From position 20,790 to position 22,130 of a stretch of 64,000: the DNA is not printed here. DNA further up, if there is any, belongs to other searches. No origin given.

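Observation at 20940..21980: BioB-like radical SAM protein with non-canonical CX5CX2C cluster spacing (HcgA/HmdB-like), a second methanogen-associated cofactor signature in this window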

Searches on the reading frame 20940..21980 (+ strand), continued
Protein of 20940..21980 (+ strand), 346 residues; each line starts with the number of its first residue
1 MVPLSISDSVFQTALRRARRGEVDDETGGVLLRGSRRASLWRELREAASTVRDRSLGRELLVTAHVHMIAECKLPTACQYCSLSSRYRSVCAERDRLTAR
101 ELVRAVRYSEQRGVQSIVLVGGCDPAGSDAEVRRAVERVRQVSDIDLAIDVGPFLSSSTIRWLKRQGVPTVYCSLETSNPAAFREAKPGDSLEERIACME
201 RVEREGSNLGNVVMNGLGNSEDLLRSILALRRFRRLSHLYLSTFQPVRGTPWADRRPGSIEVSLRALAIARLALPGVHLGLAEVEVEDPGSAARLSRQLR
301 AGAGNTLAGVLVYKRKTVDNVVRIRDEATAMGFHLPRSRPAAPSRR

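Call 19: find_encoding_contigs(protein=P0070, flank=8000, max_places=1)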
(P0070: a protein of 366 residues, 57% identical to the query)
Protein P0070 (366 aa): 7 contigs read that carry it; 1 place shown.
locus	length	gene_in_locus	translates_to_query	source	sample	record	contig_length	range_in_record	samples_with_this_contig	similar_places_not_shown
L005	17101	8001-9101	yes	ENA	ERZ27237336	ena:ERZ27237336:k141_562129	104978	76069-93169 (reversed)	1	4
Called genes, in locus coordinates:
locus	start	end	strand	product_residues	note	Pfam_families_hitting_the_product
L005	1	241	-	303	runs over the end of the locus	-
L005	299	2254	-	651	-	PF00211:Guanylate_cyc, PF13428:TPR_14 (faint), PF00515:TPR_1 (faint), PF13414:TPR_11 (faint), PF13424:TPR_12 (faint), PF14559:TPR_19 (faint), PF07719:TPR_2 (faint), PF13431:TPR_17 (faint)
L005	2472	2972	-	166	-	-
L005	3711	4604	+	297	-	PF01488:Shikimate_DH (faint), PF03446:NAD_binding_2, PF03807:F420_oxidored, PF14833:NAD_binding_11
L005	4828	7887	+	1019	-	PF03176:MMPL, PF00873:ACR_tran (weak), PF03176:MMPL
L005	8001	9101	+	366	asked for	PF04055:Radical_SAM (weak)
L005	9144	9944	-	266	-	PF00459:Inositol_P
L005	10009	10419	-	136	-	PF00383:dCMP_cyt_deam_1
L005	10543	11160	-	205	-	PF01872:RibD_C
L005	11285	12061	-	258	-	PF13489:Methyltransf_23, PF05175:MTS (weak), PF13847:Methyltransf_31, PF08241:Methyltransf_11, PF08242:Methyltransf_12, PF13649:Methyltransf_25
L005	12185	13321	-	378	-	PF15902:Sortilin-Vps10 (faint), PF15899:BNR_6 (faint)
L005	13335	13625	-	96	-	PF02597:ThiS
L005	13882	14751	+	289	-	PF01040:UbiA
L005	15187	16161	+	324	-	PF01384:PHO4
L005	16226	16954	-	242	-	PF06157:DUF973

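Call 20: find_encoding_contigs(protein=P0100, flank=8000, max_places=1)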
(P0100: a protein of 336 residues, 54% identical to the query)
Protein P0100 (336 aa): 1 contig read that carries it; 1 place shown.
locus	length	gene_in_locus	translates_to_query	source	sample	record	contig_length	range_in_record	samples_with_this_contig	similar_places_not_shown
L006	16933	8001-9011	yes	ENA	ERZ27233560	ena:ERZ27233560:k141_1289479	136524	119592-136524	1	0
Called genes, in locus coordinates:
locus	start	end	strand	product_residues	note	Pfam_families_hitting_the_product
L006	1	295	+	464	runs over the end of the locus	PF00890:FAD_binding_2, PF01266:DAO (faint), PF03486:HI0933_like (faint), PF07992:Pyr_redox_2 (faint)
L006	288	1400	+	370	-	PF27541:CitB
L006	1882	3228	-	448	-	PF00083:Sugar_tr, PF07690:MFS_1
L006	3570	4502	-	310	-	-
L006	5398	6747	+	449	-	PF00285:Citrate_synt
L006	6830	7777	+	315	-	PF00056:Ldh_1_N, PF02866:Ldh_1_C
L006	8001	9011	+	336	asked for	PF04055:Radical_SAM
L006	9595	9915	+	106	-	-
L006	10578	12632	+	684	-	-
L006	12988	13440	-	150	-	-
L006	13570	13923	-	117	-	-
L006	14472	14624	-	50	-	-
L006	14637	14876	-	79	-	-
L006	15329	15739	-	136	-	PF01850:PIN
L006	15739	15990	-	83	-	-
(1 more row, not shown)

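Call 21: search_protein_representatives(alignment_id=A1)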
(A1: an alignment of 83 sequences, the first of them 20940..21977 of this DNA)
Query: 83 sequences, 336 profile positions. Proteins with E-value up to 0.001 (for the whole library): 1005; up to 1e-10: 303; up to 1e-30: 43. The best 150 are listed.
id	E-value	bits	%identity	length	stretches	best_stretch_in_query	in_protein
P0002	2.2e-165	566.0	-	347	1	5-335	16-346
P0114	4.0e-112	390.9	-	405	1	3-247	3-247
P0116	3.0e-104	365.0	-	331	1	12-335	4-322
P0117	3.8e-103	361.4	-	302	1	46-325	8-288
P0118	9.6e-82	291.0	-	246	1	91-335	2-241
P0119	1.1e-80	287.6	-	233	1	20-241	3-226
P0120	1.1e-65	238.2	-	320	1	26-334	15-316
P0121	2.8e-57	210.6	-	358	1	10-281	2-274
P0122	1.8e-51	191.5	-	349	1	11-319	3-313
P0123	2.2e-50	187.9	-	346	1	10-314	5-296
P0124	4.1e-49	183.8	-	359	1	12-282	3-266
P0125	4.1e-48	180.5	-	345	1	14-282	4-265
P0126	1.7e-46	175.1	-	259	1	11-259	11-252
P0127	8.2e-46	172.9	-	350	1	8-282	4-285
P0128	6.4e-45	170.0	-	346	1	23-310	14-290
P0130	1.7e-44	168.6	-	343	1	10-307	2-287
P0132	6.3e-44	166.7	-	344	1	8-280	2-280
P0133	7.0e-44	166.6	-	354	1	7-323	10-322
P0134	7.9e-44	166.4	-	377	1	10-282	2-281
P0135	8.0e-44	166.4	-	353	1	9-279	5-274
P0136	2.2e-43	164.9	-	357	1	10-282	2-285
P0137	2.6e-43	164.7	-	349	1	10-315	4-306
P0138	2.9e-42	161.3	-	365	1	21-284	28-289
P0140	3.2e-40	154.6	-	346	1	10-281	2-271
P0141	3.6e-40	154.4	-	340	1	15-279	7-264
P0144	9.1e-37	143.2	-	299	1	9-251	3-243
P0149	1.8e-34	135.7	-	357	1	6-282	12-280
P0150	5.1e-34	134.2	-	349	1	10-279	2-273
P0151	6.9e-34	133.7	-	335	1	10-305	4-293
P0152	2.0e-33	132.2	-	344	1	11-310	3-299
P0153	3.0e-33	131.6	-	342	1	14-281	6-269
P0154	5.1e-33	130.9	-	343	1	10-281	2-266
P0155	1.2e-31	126.4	-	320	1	10-280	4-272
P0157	1.4e-30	122.8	-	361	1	24-306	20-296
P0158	1.9e-30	122.4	-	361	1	9-284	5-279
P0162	1.5e-28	116.1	-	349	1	60-282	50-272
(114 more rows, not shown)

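Call 23: search_protein_families(library=ncbifam, proteins=[P0116, P0120, P0121, P0122, P0123, P0124, P0125, P0127, P0128, P0130], max_evalue=1e-18)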
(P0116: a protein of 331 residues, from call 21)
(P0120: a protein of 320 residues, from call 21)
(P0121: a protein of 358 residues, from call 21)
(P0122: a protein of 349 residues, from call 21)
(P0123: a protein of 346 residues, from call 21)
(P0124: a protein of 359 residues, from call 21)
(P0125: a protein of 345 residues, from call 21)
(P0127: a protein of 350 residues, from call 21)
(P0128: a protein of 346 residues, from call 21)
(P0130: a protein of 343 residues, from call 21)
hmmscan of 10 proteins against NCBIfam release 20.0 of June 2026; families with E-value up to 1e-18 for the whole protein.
P0116 (331 aa): 3 families
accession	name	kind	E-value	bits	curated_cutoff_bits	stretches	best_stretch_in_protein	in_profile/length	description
TIGR03957.1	rSAM_HmdB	equivalog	2.7e-34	118.8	320.9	1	19-295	5-280/317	5,10-methenyltetrahydromethanopterin hydrogenase cofactor biosynthesis protein HmdB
TIGR00433.2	bioB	equivalog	1.4e-21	77.1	225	1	18-277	6-262/307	biotin synthase BioB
TIGR03910.1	pyrrolys_PylB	equivalog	2.9e-19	69.2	348.2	1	3-269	5-271/347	methylornithine synthase PylB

P0120 (320 aa): 3 families
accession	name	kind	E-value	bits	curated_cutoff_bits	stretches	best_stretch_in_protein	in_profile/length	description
TIGR03957.1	rSAM_HmdB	equivalog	6.7e-34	117.5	320.9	1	14-289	3-279/317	5,10-methenyltetrahydromethanopterin hydrogenase cofactor biosynthesis protein HmdB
TIGR00433.2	bioB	equivalog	1.4e-24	86.9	225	1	26-290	14-283/307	biotin synthase BioB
TIGR03910.1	pyrrolys_PylB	equivalog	1.2e-20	73.7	348.2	1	12-291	17-297/347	methylornithine synthase PylB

P0121 (358 aa): 2 families
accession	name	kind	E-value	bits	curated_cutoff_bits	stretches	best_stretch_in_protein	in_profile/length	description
TIGR03957.1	rSAM_HmdB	equivalog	1.6e-49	168.8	320.9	1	17-296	3-279/317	5,10-methenyltetrahydromethanopterin hydrogenase cofactor biosynthesis protein HmdB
TIGR00433.2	bioB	equivalog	3.5e-22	79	225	1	14-296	2-282/307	biotin synthase BioB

P0122 (349 aa): 2 families
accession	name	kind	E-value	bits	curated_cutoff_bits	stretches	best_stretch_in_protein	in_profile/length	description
TIGR03957.1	rSAM_HmdB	equivalog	1.5e-55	188.6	320.9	1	17-299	3-277/317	5,10-methenyltetrahydromethanopterin hydrogenase cofactor biosynthesis protein HmdB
TIGR00433.2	bioB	equivalog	1.3e-19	70.6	225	1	14-279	2-258/307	biotin synthase BioB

P0123 (346 aa): 2 families
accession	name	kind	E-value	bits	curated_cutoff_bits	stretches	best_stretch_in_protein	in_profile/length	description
TIGR03957.1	rSAM_HmdB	equivalog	6.7e-41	140.5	320.9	1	26-293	8-282/317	5,10-methenyltetrahydromethanopterin hydrogenase cofactor biosynthesis protein HmdB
TIGR00433.2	bioB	equivalog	1.6e-19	70.3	225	1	34-272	17-261/307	biotin synthase BioB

P0124 (359 aa): 2 families
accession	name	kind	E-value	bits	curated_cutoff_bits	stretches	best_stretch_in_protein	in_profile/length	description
TIGR03957.1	rSAM_HmdB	equivalog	4.6e-37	127.9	320.9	1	26-282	12-275/317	5,10-methenyltetrahydromethanopterin hydrogenase cofactor biosynthesis protein HmdB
TIGR00433.2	bioB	equivalog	8.2e-19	68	225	0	79-300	73-296/307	biotin synthase BioB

P0125 (345 aa): 2 families
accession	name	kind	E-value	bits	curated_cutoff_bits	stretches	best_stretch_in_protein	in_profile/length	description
TIGR03957.1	rSAM_HmdB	equivalog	1.6e-39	136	320.9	1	14-284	2-278/317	5,10-methenyltetrahydromethanopterin hydrogenase cofactor biosynthesis protein HmdB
TIGR00433.2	bioB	equivalog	2.2e-20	73.1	225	1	13-264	3-258/307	biotin synthase BioB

P0127 (350 aa): 1 family
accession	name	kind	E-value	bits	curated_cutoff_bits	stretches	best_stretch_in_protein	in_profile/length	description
TIGR03957.1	rSAM_HmdB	equivalog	1.6e-43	149.1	320.9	1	21-285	3-258/317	5,10-methenyltetrahydromethanopterin hydrogenase cofactor biosynthesis protein HmdB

P0128 (346 aa): 2 families
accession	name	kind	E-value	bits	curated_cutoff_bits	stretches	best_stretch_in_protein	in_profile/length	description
TIGR03957.1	rSAM_HmdB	equivalog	6e-32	111.1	320.9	1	17-265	4-256/317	5,10-methenyltetrahydromethanopterin hydrogenase cofactor biosynthesis protein HmdB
TIGR00433.2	bioB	equivalog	1.2e-22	80.5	225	1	14-270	3-262/307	biotin synthase BioB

P0130 (343 aa): 1 family
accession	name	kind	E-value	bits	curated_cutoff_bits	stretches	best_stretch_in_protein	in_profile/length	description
TIGR03957.1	rSAM_HmdB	equivalog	6.7e-33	114.2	320.9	1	27-266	12-257/317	5,10-methenyltetrahydromethanopterin hydrogenase cofactor biosynthesis protein HmdB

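Call 24: search_protein_families(library=ncbifam, proteins=[P0132, P0133, P0134, P0135, P0136, P0137, P0138, P0140, P0141, P0149], max_evalue=1e-18)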
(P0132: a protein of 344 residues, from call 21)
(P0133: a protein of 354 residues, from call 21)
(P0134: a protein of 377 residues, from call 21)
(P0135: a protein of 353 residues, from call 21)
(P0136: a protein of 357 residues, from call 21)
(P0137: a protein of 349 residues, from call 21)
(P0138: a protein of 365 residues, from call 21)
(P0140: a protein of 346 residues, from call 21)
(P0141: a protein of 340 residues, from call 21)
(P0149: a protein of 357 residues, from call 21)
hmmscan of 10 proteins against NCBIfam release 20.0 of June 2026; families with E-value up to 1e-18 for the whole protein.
P0132 (344 aa): 3 families
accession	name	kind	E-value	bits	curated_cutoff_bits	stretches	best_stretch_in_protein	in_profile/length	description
TIGR03957.1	rSAM_HmdB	equivalog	2.8e-85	286.3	320.9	1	19-344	3-317/317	5,10-methenyltetrahydromethanopterin hydrogenase cofactor biosynthesis protein HmdB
TIGR03910.1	pyrrolys_PylB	equivalog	1.7e-24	86.4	348.2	1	3-322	3-312/347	methylornithine synthase PylB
TIGR00433.2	bioB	equivalog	6.5e-23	81.4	225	1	16-282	2-259/307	biotin synthase BioB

P0133 (354 aa): 2 families
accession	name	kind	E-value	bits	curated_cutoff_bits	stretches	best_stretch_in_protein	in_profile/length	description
TIGR03957.1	rSAM_HmdB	equivalog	2.4e-47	161.7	320.9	1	38-285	11-257/317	5,10-methenyltetrahydromethanopterin hydrogenase cofactor biosynthesis protein HmdB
TIGR00433.2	bioB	equivalog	3.2e-20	72.6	225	1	27-288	4-261/307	biotin synthase BioB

P0134 (377 aa): 2 families
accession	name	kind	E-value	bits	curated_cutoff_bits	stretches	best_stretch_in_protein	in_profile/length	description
TIGR03957.1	rSAM_HmdB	equivalog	1.7e-39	135.9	320.9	1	18-281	4-258/317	5,10-methenyltetrahydromethanopterin hydrogenase cofactor biosynthesis protein HmdB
TIGR00433.2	bioB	equivalog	5.8e-20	71.7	225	1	17-281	5-259/307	biotin synthase BioB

P0135 (353 aa): 3 families
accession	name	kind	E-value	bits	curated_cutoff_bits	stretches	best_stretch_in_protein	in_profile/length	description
TIGR03957.1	rSAM_HmdB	equivalog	8.5e-65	219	320.9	1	21-270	3-251/317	5,10-methenyltetrahydromethanopterin hydrogenase cofactor biosynthesis protein HmdB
TIGR00433.2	bioB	equivalog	7.6e-31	107.5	225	1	18-298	2-284/307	biotin synthase BioB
TIGR03910.1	pyrrolys_PylB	equivalog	5.7e-20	71.5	348.2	1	6-272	4-271/347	methylornithine synthase PylB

P0136 (357 aa): 2 families
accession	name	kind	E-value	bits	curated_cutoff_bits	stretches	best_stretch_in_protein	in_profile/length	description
TIGR03957.1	rSAM_HmdB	equivalog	2.5e-40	138.6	320.9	1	19-286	5-259/317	5,10-methenyltetrahydromethanopterin hydrogenase cofactor biosynthesis protein HmdB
TIGR03910.1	pyrrolys_PylB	equivalog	2e-21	76.3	348.2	1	5-283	7-274/347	methylornithine synthase PylB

P0137 (349 aa): 1 family
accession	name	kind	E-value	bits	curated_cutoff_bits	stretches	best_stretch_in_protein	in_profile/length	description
TIGR03957.1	rSAM_HmdB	equivalog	1.7e-34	119.5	320.9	1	20-298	4-279/317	5,10-methenyltetrahydromethanopterin hydrogenase cofactor biosynthesis protein HmdB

P0138 (365 aa): 1 family
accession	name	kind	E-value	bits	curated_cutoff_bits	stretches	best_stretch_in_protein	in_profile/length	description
TIGR03957.1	rSAM_HmdB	equivalog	9.3e-33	113.7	320.9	1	33-304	4-276/317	5,10-methenyltetrahydromethanopterin hydrogenase cofactor biosynthesis protein HmdB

P0140 (346 aa): 1 family
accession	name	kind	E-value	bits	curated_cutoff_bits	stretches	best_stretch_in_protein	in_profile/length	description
TIGR03957.1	rSAM_HmdB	equivalog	6.7e-42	143.8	320.9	1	18-265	4-251/317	5,10-methenyltetrahydromethanopterin hydrogenase cofactor biosynthesis protein HmdB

P0141 (340 aa): 3 families
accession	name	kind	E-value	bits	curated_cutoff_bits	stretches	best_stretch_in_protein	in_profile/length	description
TIGR03957.1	rSAM_HmdB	equivalog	1.8e-64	217.9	320.9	1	19-338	4-317/317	5,10-methenyltetrahydromethanopterin hydrogenase cofactor biosynthesis protein HmdB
TIGR00433.2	bioB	equivalog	2e-25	89.7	225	1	18-287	5-283/307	biotin synthase BioB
TIGR03910.1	pyrrolys_PylB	equivalog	2.4e-20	72.7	348.2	1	3-286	5-297/347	methylornithine synthase PylB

P0149 (357 aa): 1 family
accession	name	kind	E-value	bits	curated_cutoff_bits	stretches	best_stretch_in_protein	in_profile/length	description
TIGR03957.1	rSAM_HmdB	equivalog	4.2e-23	82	320.9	1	145-320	123-295/317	5,10-methenyltetrahydromethanopterin hydrogenase cofactor biosynthesis protein HmdB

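Call 26: find_related_loci(query=A1, collection=genome_contigs, flank=10000)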
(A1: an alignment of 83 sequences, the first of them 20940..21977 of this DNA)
Query A1 (346 aa) in genome_contigs; peptide patterns used: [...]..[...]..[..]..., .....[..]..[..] (x = any residue, [..] = any of these).
175 stretches matched a pattern; 16 encode a relative of the query (tblastn E <= 1e-3); 16 distinct loci.
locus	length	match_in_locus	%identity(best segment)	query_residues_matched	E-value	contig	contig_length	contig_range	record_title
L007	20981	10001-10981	59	8-334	2e-126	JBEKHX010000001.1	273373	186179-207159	MAG: Nitrososphaerales archaeon isolate SPRUCE 287 SPRUCE_287_1, whole genome shotgun sequence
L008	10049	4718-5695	58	8-333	2e-119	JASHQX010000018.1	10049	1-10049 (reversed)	MAG: Thermoplasmata archaeon isolate JOPF086 JOPF_NEAR_contig_129795, whole genome shotgun sequence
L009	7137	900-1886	58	6-334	9e-119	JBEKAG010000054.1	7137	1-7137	MAG: Nitrososphaerales archaeon isolate SPRUCE 107 SPRUCE_107_54, whole genome shotgun sequence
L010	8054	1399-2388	58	6-335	3e-116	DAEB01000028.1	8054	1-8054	MAG TPA_asm: Thermoplasmata archaeon UBA184 UBA184_contig_88344, whole genome shotgun sequence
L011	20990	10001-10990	60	4-333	2e-111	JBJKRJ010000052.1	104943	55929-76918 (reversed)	MAG: Thermoplasmata archaeon isolate Bin_56 S1Ck127_2860562_flag_0_multi_22.0000_len_104943, whole genome shotgun sequen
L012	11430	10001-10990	55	4-333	3e-111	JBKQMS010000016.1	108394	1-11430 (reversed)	MAG: Thermoplasmata archaeon isolate LABRr1A1B1C__bin_68 LABRr1A1B1C_000000069652, whole genome shotgun sequence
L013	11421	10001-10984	55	6-333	2e-110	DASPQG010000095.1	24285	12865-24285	MAG TPA_asm: Thermoplasmata archaeon isolate SMAG_U12193 k141_3064039, whole genome shotgun sequence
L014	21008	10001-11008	54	1-335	4e-110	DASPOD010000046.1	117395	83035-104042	MAG TPA_asm: Thermoplasmata archaeon isolate SMAG_U12138 k141_1368059, whole genome shotgun sequence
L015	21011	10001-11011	55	1-336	6e-110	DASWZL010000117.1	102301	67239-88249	MAG TPA_asm: Thermoplasmata archaeon isolate SMAG_U3737 k141_82810, whole genome shotgun sequence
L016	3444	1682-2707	52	6-343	3e-109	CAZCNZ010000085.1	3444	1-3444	MAG TPA_asm: uncultured Thermoplasmatales archaeon isolate SRP140028_co1_523 genome assembly, contig: k141_1590484, whol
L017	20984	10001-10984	54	6-333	6e-107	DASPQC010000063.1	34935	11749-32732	MAG TPA_asm: Thermoplasmata archaeon isolate SMAG_U12189 k141_529436, whole genome shotgun sequence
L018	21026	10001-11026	57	6-346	3e-102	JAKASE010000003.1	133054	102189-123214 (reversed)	MAG: Thermoplasmata archaeon isolate YP1.bin27 NODE_118_length_133054_cov_17.695344, whole genome shotgun sequence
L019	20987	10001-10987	55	5-333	8e-99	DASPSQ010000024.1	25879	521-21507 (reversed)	MAG TPA_asm: Thermoplasmata archaeon isolate SMAG_U12255 k141_865951, whole genome shotgun sequence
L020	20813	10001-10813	47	46-315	4e-78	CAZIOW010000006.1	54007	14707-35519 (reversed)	MAG TPA_asm: uncultured Thermoplasmatales archaeon isolate SRP041649_co1_42 genome assembly, contig: NODE_73_length_5400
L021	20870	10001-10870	40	48-337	2e-70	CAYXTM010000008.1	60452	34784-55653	MAG TPA_asm: uncultured Thermoplasmatales archaeon isolate SRP041649_co1_38 genome assembly, contig: NODE_56_length_6045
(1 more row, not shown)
